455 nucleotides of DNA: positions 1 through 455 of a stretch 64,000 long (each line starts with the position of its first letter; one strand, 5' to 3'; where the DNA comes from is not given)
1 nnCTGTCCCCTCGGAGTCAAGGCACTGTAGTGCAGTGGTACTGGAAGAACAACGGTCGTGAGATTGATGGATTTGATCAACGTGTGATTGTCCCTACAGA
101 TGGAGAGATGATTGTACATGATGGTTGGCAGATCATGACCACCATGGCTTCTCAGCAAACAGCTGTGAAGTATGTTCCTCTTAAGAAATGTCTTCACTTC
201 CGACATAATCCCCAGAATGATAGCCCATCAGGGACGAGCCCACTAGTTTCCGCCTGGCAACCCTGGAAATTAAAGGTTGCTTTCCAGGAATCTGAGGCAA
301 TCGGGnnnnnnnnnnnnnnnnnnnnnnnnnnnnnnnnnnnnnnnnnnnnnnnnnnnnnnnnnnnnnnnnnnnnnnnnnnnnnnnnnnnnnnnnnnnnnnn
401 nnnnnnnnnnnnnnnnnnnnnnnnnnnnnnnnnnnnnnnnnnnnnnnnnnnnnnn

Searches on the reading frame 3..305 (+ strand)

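Call 64: search_protein_families(library=phrogs, proteins=[window:3-305:+], max_evalue=0.001)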
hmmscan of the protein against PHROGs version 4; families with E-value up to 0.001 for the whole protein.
window:3-305:+ (101 aa): 1 family
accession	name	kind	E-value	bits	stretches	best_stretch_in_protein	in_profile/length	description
phrog_113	-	head and packaging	0.00027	20.2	1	23-101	163-235/1272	portal protein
